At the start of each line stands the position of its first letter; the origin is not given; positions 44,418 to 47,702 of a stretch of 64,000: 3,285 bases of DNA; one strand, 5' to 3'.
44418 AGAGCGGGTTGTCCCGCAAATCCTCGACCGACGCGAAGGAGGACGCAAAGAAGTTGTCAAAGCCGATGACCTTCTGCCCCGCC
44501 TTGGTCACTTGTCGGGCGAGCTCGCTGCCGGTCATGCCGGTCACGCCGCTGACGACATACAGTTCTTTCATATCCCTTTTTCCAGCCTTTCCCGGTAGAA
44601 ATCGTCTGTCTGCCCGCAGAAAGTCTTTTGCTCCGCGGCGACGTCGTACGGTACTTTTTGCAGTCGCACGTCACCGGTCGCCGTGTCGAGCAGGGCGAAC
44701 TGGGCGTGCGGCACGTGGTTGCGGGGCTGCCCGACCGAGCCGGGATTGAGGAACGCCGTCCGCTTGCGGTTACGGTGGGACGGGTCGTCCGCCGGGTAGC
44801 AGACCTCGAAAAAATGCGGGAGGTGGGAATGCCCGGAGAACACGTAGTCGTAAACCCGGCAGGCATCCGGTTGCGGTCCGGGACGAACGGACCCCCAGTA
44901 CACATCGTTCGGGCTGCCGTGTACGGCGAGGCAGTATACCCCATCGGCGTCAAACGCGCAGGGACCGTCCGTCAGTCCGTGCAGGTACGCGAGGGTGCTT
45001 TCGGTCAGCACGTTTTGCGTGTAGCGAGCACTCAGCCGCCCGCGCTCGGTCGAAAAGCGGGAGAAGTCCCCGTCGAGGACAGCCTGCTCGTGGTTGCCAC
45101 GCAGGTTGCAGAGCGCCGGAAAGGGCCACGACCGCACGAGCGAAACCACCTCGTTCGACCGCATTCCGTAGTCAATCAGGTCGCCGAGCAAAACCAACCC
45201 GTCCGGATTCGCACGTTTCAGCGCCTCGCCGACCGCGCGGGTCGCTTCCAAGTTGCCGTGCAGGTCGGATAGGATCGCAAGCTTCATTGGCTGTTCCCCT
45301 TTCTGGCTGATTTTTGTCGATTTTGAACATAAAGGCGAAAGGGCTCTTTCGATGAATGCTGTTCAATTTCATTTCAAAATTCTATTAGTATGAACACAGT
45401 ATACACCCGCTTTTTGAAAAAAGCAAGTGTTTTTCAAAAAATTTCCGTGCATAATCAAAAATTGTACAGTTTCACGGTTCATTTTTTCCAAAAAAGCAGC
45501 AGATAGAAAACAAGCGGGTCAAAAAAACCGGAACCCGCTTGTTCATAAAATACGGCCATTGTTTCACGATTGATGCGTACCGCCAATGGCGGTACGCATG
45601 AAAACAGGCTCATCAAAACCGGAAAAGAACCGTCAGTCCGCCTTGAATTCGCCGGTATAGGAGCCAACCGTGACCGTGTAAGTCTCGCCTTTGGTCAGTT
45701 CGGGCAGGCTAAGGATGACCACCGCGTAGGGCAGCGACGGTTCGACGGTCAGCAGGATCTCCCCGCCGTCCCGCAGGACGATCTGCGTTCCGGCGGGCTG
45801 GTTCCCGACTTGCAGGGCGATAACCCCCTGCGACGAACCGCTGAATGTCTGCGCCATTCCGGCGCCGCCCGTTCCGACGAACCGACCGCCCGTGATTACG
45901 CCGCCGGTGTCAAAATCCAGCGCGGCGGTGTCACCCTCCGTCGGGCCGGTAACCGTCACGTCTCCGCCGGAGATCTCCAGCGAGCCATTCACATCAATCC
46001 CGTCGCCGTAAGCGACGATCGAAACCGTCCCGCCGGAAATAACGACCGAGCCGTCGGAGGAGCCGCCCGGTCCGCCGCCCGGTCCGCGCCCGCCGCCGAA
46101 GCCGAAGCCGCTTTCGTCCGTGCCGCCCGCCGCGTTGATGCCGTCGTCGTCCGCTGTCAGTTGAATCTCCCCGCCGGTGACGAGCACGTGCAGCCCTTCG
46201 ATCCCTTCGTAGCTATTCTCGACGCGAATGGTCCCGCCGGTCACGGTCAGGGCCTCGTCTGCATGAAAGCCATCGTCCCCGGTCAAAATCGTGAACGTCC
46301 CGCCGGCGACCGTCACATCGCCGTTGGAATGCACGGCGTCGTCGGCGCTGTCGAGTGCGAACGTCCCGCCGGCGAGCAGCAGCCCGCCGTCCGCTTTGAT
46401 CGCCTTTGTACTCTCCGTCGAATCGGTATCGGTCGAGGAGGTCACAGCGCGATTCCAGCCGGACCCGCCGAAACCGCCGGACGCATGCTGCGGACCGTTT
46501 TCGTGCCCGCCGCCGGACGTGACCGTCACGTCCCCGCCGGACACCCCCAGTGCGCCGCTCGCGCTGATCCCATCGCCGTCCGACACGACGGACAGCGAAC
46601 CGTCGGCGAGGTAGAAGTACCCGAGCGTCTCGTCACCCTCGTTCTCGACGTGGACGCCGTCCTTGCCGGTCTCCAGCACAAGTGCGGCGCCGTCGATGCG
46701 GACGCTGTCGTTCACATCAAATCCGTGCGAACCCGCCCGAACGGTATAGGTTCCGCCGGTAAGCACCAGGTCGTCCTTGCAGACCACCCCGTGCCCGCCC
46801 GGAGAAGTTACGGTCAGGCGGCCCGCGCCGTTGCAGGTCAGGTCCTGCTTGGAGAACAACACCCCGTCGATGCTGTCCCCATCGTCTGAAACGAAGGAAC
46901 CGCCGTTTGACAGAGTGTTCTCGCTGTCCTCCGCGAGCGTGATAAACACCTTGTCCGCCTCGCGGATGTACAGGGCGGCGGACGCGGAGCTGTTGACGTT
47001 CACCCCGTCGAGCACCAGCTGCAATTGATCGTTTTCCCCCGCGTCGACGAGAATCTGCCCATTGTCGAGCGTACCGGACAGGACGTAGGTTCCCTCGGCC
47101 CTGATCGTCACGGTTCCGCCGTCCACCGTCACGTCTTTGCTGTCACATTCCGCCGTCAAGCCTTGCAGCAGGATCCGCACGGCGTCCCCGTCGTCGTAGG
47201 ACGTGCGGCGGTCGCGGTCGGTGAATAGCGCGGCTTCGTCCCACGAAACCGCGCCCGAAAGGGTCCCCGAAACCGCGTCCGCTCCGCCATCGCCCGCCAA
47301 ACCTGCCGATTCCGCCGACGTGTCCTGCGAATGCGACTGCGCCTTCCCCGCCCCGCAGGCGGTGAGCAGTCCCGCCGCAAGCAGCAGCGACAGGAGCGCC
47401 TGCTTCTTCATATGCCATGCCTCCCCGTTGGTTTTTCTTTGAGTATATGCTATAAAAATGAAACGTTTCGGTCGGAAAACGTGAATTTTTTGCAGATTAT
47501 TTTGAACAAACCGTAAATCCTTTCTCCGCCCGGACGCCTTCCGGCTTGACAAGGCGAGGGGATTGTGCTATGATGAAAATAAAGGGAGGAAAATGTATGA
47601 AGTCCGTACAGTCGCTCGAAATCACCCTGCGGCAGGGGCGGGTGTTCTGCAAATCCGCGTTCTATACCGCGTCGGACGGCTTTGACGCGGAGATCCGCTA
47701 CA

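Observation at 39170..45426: Six-gene Fom1-like phosphonate operon lacking the usual aminotransferase and transferase genes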

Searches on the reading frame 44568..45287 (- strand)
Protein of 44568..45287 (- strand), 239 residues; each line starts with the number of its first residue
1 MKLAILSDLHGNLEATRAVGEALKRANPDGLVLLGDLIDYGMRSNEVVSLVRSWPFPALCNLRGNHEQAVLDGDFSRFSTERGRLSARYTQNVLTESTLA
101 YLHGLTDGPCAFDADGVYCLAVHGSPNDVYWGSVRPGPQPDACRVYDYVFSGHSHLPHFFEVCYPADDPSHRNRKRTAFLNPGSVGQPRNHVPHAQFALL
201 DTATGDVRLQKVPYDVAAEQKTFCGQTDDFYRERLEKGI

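Call 3: search_protein_families(library=pfam, proteins=[window:44568-45287:-], max_evalue=0.01)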
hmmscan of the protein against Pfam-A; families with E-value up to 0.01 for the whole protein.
window:44568-45287:- (239 aa): 2 families
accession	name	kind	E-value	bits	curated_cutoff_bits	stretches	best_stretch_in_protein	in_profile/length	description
PF12850.12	Metallophos_2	-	4.8e-19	69.3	27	1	1-204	1-153/154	Calcineurin-like phosphoesterase superfamily domain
PF00149.33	Metallophos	-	8.9e-14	52.8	21.5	1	1-156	1-190/191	Calcineurin-like phosphoesterase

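Call 4: search_protein_families(library=ncbifam, proteins=[window:44568-45287:-], max_evalue=0.01)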
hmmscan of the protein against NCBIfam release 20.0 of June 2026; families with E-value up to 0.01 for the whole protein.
window:44568-45287:- (239 aa): 4 families
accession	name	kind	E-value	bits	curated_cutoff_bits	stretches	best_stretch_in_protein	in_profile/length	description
NF006988.0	PRK09453.1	equivalog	2.4e-11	43.8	117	1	1-44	1-44/183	phosphodiesterase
TIGR00040.1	yfcE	subfamily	8.4e-10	38.9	56.25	1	1-40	1-41/158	YfcE family phosphodiesterase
NF008516.0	PRK11439.1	equivalog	1.2e-05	25.4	326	1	4-76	20-90/218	protein-serine/threonine phosphatase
NF001204.0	PRK00166.1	equivalog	0.00018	20.9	176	1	3-72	3-72/276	symmetrical bis(5'-nucleosyl)-tetraphosphatase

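Call 62: search_solved_structures(query=window:44568-45287:-, max_evalue=0.01, show_alignments=1)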
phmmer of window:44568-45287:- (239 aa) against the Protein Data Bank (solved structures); distinct sequences matched with E-value up to 0.01: 4.
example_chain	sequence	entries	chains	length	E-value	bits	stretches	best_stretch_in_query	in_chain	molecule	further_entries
3rqz_A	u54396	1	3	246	2e-15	60.3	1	1-220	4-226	Metallophosphoesterase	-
3qfm_A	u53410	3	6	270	2.1e-07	34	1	2-221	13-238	Putative uncharacterized protein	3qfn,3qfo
1su1_A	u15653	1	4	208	7.8e-05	25.6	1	1-44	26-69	Hypothetical protein yfcE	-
1g5b_A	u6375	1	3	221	0.0013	21.6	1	6-79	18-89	SERINE/THREONINE PROTEIN PHOSPHATASE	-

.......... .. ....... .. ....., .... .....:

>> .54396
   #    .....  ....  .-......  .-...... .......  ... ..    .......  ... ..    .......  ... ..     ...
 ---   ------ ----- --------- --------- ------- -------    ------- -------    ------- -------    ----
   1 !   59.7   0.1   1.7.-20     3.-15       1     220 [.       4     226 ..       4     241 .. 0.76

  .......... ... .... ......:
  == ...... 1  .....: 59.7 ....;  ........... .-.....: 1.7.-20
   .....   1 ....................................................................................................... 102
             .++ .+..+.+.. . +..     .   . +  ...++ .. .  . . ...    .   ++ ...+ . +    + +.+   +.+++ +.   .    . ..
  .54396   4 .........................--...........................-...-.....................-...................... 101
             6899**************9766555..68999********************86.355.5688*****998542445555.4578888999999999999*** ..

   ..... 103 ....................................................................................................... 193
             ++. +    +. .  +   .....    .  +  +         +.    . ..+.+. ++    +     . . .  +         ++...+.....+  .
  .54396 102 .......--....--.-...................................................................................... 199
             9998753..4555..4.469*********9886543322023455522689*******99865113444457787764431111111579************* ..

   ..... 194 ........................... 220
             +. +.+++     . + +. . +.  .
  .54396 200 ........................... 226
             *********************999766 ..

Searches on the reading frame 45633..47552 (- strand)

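Call 96: search_protein_families(library=pfam, proteins=[window:45633-47552:-], max_evalue=0.00001)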
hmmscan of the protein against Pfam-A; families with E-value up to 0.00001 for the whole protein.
window:45633-47552:- (639 aa): 1 family
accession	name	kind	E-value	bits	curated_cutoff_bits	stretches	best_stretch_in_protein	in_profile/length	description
PF14262.12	Cthe_2159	-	1.5e-91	306.8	25.8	2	144-428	1-262/262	Carbohydrate-binding domain-containing protein Cthe_2159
